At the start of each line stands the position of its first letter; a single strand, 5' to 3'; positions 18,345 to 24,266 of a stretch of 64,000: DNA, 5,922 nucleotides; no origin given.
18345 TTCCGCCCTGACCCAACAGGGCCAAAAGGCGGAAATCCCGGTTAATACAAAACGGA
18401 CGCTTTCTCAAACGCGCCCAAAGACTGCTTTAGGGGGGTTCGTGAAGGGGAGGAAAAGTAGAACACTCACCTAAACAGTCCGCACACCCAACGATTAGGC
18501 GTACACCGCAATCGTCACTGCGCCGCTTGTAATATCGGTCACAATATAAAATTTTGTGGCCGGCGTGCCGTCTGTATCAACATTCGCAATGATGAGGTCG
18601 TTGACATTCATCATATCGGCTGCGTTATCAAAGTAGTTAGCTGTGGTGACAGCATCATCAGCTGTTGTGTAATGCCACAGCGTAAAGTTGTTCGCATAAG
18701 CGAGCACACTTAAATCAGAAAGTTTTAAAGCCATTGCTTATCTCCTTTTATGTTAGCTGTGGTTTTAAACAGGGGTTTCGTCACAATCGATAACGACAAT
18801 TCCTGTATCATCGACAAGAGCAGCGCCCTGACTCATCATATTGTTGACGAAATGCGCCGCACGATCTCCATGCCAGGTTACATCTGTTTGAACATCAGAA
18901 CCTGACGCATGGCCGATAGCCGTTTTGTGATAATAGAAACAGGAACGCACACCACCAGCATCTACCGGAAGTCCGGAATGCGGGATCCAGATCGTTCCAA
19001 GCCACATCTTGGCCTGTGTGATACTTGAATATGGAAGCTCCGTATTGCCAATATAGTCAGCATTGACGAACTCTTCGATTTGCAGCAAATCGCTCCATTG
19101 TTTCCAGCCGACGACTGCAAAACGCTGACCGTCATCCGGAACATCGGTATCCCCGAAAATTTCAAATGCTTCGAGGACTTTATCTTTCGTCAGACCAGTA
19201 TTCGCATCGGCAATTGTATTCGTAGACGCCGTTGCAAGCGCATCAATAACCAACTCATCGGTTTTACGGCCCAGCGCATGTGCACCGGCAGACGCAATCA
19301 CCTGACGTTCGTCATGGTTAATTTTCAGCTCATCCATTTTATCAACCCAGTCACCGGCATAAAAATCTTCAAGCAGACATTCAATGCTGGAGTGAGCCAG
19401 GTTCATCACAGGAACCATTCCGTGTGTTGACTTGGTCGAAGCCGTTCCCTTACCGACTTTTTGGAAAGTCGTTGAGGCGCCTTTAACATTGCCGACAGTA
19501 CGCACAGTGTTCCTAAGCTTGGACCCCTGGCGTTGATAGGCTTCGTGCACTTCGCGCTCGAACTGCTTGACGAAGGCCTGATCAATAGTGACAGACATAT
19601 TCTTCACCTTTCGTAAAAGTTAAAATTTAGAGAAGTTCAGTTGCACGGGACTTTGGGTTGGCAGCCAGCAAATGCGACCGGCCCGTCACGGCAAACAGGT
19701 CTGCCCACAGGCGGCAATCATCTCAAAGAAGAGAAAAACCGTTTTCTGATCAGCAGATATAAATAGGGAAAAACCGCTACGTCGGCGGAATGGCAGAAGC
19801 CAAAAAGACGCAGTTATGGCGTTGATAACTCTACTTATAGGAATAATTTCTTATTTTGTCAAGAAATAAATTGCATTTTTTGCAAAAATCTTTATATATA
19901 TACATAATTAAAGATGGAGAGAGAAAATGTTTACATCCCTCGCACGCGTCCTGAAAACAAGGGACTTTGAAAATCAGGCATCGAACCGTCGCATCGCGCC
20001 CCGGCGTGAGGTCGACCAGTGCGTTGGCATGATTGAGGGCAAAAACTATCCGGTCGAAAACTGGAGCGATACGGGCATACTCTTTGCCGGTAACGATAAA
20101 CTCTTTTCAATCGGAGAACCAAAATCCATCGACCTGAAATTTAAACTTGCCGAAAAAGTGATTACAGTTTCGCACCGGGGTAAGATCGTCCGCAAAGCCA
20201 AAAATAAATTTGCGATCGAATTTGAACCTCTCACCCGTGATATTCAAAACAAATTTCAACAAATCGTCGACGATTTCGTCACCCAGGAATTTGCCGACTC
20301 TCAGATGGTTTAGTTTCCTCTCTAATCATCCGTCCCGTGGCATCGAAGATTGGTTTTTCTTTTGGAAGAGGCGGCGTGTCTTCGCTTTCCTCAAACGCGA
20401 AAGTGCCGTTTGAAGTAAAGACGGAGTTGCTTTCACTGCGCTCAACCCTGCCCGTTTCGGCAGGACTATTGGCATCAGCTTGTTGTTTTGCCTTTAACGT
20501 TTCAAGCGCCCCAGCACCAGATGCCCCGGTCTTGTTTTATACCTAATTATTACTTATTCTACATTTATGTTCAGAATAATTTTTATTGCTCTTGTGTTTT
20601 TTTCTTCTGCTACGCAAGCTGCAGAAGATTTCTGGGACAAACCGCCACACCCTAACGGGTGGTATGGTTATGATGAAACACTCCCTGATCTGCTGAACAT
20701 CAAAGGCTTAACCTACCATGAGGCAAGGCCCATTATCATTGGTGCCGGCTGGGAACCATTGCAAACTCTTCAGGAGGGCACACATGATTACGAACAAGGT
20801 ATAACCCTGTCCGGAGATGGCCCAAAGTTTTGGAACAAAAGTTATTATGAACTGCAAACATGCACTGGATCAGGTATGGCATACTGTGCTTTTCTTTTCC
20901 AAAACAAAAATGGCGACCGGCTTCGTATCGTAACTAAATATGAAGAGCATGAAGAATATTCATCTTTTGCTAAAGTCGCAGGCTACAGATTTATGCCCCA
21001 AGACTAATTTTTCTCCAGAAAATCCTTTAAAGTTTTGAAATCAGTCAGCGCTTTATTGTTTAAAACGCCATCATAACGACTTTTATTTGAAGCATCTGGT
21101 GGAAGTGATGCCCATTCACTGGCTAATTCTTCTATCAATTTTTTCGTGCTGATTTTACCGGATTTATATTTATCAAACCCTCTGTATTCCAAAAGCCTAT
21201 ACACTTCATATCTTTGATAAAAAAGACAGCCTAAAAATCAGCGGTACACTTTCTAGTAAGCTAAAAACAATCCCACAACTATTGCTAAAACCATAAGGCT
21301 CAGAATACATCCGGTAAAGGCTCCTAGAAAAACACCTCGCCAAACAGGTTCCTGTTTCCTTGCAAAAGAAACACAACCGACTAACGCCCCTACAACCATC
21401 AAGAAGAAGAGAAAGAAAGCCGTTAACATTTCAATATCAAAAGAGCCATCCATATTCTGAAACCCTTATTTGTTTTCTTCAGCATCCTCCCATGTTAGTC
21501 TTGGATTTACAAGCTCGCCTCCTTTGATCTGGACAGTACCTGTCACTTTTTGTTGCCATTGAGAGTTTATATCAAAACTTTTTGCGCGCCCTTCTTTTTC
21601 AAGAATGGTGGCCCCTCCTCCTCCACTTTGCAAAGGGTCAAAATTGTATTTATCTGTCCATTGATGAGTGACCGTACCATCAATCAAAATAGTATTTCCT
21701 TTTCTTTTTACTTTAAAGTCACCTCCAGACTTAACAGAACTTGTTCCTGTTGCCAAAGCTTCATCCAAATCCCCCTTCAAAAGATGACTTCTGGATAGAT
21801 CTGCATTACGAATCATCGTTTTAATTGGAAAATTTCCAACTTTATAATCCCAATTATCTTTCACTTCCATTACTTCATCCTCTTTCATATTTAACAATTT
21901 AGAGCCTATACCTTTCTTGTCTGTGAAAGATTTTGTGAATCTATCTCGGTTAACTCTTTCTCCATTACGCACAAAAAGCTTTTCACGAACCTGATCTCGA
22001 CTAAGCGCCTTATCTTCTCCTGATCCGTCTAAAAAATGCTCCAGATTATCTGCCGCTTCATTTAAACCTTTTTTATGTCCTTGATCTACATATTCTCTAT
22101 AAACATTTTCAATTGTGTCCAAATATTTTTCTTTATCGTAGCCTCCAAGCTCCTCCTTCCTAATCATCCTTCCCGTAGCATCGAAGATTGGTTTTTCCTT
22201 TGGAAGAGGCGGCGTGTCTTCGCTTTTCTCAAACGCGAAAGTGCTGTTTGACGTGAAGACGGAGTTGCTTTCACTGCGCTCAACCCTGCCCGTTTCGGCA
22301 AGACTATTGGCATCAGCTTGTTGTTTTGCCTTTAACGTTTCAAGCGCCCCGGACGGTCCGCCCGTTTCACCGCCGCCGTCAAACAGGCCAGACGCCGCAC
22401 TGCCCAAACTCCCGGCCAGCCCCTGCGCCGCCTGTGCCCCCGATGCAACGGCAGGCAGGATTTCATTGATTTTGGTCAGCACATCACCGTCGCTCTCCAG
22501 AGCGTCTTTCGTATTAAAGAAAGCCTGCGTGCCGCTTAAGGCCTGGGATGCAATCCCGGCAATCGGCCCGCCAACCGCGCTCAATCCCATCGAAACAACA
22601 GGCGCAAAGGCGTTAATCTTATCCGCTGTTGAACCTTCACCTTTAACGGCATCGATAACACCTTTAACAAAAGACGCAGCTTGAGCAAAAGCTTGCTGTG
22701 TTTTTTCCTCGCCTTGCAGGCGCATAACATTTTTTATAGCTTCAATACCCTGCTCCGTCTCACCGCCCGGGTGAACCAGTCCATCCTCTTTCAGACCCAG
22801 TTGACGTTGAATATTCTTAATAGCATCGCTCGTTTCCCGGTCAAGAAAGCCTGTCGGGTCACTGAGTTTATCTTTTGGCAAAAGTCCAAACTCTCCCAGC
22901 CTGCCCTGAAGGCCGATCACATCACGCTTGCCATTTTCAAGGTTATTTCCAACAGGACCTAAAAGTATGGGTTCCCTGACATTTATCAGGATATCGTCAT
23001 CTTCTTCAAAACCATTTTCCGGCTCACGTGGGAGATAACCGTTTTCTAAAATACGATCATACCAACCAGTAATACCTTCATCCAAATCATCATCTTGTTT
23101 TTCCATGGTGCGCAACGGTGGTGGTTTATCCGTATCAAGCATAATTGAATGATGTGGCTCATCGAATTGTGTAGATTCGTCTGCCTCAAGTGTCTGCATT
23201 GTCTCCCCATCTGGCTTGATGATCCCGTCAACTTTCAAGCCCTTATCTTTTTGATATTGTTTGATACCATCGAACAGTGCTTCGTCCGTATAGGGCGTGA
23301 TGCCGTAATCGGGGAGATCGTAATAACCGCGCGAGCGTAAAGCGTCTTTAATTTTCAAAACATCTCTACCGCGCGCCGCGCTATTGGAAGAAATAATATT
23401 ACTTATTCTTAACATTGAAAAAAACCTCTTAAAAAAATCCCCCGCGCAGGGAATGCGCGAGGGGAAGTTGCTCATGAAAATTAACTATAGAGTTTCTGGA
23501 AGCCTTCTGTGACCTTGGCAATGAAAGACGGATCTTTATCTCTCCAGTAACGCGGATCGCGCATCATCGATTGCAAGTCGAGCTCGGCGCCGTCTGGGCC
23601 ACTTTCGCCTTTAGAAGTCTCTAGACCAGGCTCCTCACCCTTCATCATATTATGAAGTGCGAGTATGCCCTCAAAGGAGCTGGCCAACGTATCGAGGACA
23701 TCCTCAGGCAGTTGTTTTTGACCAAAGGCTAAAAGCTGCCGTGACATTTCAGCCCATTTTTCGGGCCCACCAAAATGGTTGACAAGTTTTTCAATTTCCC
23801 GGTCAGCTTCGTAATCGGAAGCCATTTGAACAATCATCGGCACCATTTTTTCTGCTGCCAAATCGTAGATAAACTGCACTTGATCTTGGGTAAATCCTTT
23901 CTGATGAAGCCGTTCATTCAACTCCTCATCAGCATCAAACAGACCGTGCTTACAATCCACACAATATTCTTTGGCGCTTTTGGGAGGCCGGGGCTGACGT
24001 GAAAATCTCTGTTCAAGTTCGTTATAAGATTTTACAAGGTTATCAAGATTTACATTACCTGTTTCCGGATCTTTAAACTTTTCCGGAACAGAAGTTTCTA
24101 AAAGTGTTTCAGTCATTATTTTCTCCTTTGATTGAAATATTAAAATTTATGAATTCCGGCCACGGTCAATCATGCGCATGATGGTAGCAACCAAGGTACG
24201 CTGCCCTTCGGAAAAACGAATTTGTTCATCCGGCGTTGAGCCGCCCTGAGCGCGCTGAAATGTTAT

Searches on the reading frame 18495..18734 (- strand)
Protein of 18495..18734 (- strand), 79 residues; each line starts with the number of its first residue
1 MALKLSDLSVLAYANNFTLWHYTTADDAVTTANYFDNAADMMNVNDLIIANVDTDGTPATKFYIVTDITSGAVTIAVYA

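Call 51: search_protein_families(library=phrogs, proteins=[window:18495-18734:-], max_evalue=0.01)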
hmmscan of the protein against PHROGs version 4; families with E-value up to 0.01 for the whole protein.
window:18495-18734:- (79 aa): 1 family
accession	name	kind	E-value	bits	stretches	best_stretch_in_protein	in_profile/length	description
phrog_18004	-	unknown function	7.1e-11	43.2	1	1-76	1-81/92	-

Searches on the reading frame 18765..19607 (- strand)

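Call 5: search_protein_families(library=pfam, proteins=[window:18765-19607:-], max_evalue=0.01)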
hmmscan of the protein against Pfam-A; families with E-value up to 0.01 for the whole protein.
window:18765-19607:- (280 aa): 2 families
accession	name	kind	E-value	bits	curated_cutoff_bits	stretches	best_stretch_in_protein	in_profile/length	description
PF19821.5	Phage_capsid_2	-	7.5e-81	272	25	1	8-277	1-293/293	Phage capsid protein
PF25209.1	Phage_capsid_4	-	0.0022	18.8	27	1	85-253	79-241/262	Phage capsid protein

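Call 6: search_protein_families(library=phrogs, proteins=[window:18765-19607:-], max_evalue=0.01)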
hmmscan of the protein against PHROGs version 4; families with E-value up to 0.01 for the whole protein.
window:18765-19607:- (280 aa): 2 families
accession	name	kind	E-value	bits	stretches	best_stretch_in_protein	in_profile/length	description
phrog_3437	-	head and packaging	3.8e-74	250.5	1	4-277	3-293/294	major head protein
phrog_267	-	head and packaging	1.8e-15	58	1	9-274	38-324/410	major head protein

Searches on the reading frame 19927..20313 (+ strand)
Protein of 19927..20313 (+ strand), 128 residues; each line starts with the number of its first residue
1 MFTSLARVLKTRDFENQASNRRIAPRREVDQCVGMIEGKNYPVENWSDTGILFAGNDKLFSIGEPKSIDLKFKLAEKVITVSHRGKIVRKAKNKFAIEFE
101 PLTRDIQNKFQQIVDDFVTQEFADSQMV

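Call 21: search_protein_families(library=pfam, proteins=[window:19927-20313:+], max_evalue=0.01)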
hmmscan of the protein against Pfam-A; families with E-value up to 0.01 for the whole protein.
window:19927-20313:+ (128 aa): 1 family
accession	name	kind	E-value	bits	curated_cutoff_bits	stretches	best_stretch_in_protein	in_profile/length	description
PF07238.19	PilZ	-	5.4e-05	23.9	22.5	1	35-114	17-100/102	PilZ domain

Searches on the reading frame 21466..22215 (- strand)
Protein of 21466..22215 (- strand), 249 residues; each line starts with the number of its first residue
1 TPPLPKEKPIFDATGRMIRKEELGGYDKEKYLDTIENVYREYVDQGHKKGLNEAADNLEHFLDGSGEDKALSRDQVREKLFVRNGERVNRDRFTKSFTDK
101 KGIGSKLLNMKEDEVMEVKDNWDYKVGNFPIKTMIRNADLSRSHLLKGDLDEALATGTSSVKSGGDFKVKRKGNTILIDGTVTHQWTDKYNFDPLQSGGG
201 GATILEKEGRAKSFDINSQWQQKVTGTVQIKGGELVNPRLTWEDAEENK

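Call 53: search_solved_structures(query=window:21466-22215:-, max_evalue=1)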
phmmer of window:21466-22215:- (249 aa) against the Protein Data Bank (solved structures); distinct sequences matched with E-value up to 1: 2.
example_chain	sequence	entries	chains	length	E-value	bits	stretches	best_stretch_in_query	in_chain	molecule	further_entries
3ajv_B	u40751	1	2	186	0.28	14.3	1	109-198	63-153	tRNA-splicing endonuclease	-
3p1z_B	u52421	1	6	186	0.52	13.4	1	109-198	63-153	tRNA-splicing endonuclease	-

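Call 55: find_homologous_proteins(query=window:21466-22215:-, max_evalue=0.001)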
Query window:21466-22215:- (249 aa): 3 proteins with E <= 0.001 among 491 candidates.
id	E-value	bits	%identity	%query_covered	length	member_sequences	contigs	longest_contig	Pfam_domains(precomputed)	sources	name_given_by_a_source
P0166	1.6e-88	315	58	100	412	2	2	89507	PF01471.24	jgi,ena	jgi:peptidoglycan hydrolase-like protein with peptidoglycan-binding domain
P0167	4.0e-87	310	68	81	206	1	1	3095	-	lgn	-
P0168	3.9e-80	287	57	97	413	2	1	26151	PF01471.24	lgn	-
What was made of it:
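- Tried and rejected: It was found only on PG-headed proteins or alone (call 55), with no PDB relative (call 53).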

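Call 70: find_encoding_contigs(protein=P0166, flank=6000, max_places=2)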
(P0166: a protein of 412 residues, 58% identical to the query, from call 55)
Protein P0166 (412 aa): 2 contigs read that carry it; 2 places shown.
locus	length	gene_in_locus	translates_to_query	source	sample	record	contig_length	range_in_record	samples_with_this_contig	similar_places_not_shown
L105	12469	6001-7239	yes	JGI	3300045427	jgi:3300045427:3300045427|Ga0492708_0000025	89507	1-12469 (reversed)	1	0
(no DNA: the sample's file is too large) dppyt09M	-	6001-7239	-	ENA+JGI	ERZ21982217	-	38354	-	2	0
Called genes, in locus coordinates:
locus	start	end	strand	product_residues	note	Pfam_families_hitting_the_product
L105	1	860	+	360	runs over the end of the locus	PF02636:Methyltransf_28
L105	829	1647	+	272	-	PF02578:Cu-oxidase_4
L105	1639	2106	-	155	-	-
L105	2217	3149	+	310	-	PF13793:Pribosyltran_N, PF00156:Pribosyltran, PF14572:Pribosyl_synth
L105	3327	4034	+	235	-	PF01386:Ribosomal_L25p, PF14693:Ribosomal_TL5_C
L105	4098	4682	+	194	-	PF01195:Pept_tRNA_hydro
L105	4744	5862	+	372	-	PF01926:MMR_HSR1, PF02421:FeoB_N, PF06071:YchF-GTPase_C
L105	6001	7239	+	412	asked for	PF01471:PG_binding_1 (weak)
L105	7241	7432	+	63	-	-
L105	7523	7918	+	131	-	-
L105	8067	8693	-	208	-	-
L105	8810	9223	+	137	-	-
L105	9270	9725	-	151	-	-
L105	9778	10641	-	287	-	-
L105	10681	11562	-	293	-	PF01063:Aminotran_4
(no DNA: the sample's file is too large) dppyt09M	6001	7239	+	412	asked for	PF01471:PG_binding_1 (weak)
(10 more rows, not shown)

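Call 71: find_encoding_contigs(protein=P0168, flank=6000, max_places=2)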
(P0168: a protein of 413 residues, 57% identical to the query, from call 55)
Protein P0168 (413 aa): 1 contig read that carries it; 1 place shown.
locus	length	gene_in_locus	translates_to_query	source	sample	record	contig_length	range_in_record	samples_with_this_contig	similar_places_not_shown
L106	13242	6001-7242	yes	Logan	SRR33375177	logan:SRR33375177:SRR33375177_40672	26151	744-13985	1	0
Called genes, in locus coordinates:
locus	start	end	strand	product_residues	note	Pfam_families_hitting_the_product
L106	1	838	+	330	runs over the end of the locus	-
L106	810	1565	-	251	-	PF03009:GDPD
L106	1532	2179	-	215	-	PF00717:Peptidase_S24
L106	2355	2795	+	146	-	-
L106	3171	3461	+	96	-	-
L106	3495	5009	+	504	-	PF12236:Head-tail_con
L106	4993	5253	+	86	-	PF25181:Phage_Bbp19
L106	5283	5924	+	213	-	PF05396:Phage_T7_Capsid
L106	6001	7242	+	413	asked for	PF01471:PG_binding_1 (weak)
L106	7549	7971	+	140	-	-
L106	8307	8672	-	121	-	PF07238:PilZ (weak)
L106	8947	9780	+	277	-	PF19821:Phage_capsid_2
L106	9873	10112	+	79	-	-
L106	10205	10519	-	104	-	-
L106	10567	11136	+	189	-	-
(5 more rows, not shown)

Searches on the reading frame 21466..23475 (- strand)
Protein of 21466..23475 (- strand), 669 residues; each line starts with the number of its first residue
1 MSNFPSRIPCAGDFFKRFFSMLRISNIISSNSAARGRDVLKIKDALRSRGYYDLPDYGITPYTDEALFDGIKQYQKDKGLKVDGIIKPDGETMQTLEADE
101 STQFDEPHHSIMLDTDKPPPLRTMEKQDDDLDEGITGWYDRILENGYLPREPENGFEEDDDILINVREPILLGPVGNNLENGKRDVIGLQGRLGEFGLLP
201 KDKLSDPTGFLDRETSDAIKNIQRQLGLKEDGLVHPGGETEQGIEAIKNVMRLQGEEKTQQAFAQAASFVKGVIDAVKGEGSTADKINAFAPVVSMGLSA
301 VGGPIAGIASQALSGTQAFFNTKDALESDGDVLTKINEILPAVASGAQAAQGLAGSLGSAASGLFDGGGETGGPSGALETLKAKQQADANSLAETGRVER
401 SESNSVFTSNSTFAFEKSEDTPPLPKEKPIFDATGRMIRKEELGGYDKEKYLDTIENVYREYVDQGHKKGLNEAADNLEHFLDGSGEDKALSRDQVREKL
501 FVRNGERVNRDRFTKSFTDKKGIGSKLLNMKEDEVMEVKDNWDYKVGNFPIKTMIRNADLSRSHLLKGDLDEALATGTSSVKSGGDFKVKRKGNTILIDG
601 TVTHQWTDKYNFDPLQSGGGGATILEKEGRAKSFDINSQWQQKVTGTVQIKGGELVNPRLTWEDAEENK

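Call 5: search_protein_families(library=pfam, proteins=[window:21466-23475:-], max_evalue=0.01)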
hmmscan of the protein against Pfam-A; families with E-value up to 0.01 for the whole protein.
window:21466-23475:- (669 aa): 1 family
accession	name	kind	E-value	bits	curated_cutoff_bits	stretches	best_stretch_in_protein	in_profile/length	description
PF01471.23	PG_binding_1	-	6.3e-16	58.7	23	2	35-94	1-55/57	Putative peptidoglycan binding domain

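Call 6: search_protein_families(library=phrogs, proteins=[window:21466-23475:-], max_evalue=0.01)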
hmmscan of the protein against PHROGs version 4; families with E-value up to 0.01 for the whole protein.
window:21466-23475:- (669 aa): 4 families
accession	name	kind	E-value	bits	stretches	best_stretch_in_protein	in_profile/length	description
phrog_1493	-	lysis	2.6e-11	44.3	1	12-144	236-341/394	endolysin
phrog_1224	-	head and packaging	1.7e-05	25.3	0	181-268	8-84/438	endolysin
phrog_2649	-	lysis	4.9e-05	24.3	0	26-89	173-230/261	endolysin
phrog_17214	-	lysis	0.0059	17.3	0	30-96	245-312/322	endolysin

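Call 76: search_protein_families(library=padloc, proteins=[window:21466-23475:-], max_evalue=0.01)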
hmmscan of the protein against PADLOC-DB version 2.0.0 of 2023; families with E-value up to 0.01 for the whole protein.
window:21466-23475:- (669 aa): 0 families

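Call 77: search_protein_families(library=ncbifam, proteins=[window:21466-23475:-], max_evalue=0.01)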
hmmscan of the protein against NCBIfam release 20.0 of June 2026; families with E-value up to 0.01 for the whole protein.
window:21466-23475:- (669 aa): 2 families
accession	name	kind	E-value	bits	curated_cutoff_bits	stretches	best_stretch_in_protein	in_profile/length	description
TIGR02869.1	spore_SleB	equivalog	1.2e-11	44.9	236.5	2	31-103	8-75/201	spore cortex-lytic enzyme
TIGR03979.1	His_Ser_Rich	equivalog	0.0019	18.2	121.65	0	29-88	124-180/190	His-Xaa-Ser repeat protein HxsA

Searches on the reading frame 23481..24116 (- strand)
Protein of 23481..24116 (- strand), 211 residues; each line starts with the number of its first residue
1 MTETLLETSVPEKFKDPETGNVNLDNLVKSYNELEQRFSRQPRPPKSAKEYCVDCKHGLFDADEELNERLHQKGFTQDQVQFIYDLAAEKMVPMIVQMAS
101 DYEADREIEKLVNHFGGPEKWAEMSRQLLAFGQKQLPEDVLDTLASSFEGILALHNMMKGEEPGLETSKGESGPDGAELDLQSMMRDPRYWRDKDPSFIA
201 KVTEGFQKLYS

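Call 5: search_protein_families(library=pfam, proteins=[window:23481-24116:-], max_evalue=0.01)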
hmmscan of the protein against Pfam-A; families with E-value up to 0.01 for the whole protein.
window:23481-24116:- (211 aa): 1 family
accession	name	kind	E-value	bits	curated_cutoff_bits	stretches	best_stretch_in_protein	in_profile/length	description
PF05396.16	Phage_T7_Capsid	-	5.3e-14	53.5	27.1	1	44-210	13-186/188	Phage T7 capsid assembly protein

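Call 6: search_protein_families(library=phrogs, proteins=[window:23481-24116:-], max_evalue=0.01)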
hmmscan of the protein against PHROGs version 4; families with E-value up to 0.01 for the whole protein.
window:23481-24116:- (211 aa): 1 family
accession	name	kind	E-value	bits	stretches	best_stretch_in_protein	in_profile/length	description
phrog_3742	-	unknown function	2.6e-08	35.2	1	23-210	65-286/287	-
